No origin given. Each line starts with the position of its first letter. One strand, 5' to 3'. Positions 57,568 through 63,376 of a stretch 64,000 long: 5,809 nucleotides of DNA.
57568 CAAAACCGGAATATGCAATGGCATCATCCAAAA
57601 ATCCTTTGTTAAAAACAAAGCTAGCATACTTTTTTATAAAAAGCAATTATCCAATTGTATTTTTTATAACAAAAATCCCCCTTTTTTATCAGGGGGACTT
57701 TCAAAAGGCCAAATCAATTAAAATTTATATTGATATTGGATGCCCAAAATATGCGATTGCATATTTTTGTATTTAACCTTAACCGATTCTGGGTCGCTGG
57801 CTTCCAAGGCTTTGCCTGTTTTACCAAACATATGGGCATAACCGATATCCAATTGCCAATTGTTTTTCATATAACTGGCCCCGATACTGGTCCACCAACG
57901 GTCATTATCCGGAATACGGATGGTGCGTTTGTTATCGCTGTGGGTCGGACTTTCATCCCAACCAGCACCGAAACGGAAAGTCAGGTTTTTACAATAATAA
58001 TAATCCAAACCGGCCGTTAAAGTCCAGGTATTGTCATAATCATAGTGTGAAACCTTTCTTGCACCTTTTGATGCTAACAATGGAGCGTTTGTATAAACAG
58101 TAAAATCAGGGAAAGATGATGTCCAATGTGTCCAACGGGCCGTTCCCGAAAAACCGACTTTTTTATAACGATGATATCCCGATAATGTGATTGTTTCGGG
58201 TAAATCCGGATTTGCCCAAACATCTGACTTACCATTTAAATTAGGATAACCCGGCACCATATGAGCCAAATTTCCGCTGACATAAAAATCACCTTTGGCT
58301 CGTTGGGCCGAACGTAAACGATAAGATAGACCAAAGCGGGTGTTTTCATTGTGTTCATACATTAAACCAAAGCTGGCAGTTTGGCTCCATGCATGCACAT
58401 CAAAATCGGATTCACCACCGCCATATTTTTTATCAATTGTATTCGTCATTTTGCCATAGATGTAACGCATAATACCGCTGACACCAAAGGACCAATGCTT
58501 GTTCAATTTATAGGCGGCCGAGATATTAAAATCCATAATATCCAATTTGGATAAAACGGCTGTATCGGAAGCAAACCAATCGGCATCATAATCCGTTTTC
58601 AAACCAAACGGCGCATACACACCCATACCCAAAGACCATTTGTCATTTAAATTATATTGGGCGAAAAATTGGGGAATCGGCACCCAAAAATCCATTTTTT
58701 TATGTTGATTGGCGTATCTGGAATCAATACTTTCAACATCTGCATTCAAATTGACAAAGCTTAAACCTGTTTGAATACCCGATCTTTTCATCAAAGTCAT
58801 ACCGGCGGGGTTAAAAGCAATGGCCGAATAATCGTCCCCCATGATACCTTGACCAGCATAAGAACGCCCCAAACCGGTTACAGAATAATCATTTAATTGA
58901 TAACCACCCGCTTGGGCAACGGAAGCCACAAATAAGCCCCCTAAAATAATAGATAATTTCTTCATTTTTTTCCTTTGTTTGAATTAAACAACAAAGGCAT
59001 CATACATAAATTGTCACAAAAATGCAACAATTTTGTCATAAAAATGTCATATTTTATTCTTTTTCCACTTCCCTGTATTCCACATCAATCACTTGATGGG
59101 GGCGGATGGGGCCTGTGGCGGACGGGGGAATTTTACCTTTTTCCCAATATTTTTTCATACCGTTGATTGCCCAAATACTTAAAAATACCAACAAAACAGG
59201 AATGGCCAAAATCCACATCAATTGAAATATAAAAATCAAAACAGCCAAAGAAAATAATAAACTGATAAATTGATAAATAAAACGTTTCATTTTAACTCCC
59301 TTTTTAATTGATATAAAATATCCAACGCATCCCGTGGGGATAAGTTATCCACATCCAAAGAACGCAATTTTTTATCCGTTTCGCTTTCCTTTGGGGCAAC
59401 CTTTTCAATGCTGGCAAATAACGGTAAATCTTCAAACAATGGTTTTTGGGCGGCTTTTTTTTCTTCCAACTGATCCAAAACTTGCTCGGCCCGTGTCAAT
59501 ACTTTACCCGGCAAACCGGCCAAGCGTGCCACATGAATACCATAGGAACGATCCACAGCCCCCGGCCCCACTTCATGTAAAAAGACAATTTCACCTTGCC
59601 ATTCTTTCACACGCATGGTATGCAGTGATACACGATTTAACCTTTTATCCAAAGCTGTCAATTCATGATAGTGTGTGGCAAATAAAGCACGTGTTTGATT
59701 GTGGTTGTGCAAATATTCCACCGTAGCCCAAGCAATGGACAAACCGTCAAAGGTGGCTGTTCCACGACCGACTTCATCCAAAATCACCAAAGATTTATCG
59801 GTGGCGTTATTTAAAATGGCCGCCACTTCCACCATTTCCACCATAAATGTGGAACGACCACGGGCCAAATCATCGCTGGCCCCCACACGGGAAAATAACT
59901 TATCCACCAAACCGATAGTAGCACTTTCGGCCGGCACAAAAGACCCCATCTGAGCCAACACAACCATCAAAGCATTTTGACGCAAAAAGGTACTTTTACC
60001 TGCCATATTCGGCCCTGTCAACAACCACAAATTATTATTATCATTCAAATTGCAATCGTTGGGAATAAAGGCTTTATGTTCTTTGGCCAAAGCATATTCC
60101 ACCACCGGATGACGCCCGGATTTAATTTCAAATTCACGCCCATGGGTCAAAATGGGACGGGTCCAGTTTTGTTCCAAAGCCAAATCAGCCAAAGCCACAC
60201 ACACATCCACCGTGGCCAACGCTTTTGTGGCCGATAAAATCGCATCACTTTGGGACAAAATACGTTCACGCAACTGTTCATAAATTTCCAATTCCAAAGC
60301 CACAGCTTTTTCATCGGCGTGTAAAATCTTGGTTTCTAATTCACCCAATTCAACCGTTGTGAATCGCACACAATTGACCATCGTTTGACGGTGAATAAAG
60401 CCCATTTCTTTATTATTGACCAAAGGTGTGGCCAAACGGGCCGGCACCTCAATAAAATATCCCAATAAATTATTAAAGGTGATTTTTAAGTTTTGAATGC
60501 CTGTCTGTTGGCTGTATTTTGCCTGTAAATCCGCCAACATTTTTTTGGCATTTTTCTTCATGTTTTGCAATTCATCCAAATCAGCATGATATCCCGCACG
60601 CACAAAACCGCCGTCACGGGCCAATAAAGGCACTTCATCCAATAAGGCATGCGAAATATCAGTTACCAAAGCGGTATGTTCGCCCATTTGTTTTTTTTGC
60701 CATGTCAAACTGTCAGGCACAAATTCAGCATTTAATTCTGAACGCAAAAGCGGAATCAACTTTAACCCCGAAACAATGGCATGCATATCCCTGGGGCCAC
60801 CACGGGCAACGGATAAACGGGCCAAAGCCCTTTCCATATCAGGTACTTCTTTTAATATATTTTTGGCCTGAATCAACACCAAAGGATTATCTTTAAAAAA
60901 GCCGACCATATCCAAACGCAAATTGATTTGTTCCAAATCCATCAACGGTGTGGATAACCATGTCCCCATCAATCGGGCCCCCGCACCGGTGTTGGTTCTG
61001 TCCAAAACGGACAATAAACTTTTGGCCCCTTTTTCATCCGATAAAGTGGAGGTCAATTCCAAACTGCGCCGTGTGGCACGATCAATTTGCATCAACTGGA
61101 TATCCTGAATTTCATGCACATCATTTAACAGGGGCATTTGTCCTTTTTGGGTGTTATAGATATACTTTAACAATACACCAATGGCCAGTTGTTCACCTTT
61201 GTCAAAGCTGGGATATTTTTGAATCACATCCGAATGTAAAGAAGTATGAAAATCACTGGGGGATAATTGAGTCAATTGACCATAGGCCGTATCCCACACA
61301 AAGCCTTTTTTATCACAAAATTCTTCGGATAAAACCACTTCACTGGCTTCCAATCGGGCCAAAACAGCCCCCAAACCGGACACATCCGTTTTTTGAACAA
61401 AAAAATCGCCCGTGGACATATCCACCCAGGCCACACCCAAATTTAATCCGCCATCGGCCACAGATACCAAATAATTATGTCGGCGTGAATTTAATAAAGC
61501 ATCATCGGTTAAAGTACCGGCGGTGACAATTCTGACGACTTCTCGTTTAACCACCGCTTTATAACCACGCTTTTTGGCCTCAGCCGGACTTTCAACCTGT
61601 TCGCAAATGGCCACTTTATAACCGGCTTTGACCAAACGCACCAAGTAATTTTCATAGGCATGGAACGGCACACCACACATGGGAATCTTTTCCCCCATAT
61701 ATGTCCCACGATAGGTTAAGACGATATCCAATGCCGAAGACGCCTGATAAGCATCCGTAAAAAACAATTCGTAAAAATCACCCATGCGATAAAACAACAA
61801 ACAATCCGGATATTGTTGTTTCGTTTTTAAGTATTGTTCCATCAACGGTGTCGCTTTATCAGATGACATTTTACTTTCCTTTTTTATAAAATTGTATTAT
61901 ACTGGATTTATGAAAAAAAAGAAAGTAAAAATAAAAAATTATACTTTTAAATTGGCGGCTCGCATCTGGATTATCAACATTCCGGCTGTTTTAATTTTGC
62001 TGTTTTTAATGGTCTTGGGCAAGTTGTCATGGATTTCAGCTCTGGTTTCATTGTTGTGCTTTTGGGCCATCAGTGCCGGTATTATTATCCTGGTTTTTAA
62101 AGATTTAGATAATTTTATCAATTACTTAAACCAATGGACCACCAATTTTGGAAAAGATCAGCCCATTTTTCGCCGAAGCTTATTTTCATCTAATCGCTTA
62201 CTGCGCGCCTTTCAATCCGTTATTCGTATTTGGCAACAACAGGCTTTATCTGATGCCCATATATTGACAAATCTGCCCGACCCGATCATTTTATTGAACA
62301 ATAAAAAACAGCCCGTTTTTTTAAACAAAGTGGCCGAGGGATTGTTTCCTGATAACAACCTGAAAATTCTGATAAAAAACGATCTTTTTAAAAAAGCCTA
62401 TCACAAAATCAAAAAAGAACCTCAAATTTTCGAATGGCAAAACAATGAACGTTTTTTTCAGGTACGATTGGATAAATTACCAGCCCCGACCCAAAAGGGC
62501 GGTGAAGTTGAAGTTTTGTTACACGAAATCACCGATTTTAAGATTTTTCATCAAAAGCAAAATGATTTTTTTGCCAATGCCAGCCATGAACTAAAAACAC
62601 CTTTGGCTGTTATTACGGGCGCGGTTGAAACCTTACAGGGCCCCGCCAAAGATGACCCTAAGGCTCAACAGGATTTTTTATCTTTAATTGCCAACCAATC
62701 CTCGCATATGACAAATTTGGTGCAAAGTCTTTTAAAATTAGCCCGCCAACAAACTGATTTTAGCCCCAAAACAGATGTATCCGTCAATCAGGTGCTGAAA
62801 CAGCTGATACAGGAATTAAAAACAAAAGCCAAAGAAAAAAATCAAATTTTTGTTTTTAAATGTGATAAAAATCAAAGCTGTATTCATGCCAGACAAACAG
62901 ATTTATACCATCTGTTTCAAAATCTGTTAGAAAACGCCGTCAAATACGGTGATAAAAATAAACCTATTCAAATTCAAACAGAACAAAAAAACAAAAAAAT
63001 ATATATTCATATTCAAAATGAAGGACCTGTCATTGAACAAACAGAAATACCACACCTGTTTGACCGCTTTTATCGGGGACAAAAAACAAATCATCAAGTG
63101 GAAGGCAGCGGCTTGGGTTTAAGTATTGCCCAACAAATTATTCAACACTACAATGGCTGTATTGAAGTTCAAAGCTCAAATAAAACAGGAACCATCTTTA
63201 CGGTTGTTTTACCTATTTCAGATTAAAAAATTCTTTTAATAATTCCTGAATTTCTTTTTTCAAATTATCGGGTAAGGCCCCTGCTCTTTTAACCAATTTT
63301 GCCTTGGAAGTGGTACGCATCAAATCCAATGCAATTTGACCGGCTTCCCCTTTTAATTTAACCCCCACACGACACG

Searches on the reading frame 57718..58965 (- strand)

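Call 82: search_protein_families(library=pfam, proteins=[window:57718-58965:-], max_evalue=0.00001)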
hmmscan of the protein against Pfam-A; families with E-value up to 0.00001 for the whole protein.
window:57718-58965:- (415 aa): 1 family
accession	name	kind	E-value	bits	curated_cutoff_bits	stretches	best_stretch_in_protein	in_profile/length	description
PF03349.22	Toluene_X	-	7.3e-79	265.6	29.7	1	11-415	2-421/421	Outer membrane protein transport protein (OMPP1/FadL/TodX)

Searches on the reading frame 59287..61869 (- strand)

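Call 82: search_protein_families(library=pfam, proteins=[window:59287-61869:-], max_evalue=0.00001)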
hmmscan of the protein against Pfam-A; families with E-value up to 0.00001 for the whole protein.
window:59287-61869:- (860 aa): 5 families
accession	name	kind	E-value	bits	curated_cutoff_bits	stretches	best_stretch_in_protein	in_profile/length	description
PF00488.27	MutS_V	-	1.4e-84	283.2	30.2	1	615-802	1-188/188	MutS domain V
PF01624.25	MutS_I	-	3.6e-42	143.6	20.6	1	7-123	1-112/113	MutS domain I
PF05192.23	MutS_III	-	1.8e-41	143.1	34.1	1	265-561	1-194/194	MutS domain III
PF05190.23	MutS_IV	-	8.1e-23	81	22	1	426-520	1-91/92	MutS family domain IV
PF05188.22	MutS_II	-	3.3e-11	44.2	25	1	132-247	1-131/133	MutS domain II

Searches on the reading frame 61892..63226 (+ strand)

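Call 82: search_protein_families(library=pfam, proteins=[window:61892-63226:+], max_evalue=0.00001)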
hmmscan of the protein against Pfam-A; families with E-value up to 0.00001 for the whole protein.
window:61892-63226:+ (444 aa): 3 families
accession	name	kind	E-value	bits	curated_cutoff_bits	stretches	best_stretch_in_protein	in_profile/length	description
PF02518.31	HATPase_c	-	2.6e-25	89.5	26.4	1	335-442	3-109/111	Histidine kinase-, DNA gyrase B-, and HSP90-like ATPase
PF00512.31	HisKA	-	2.3e-16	60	26.9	1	223-287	2-64/66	His Kinase A (phospho-acceptor) domain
PF14501.12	HATPase_c_5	-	7.7e-10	39.1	22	1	335-432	3-94/102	GHKL domain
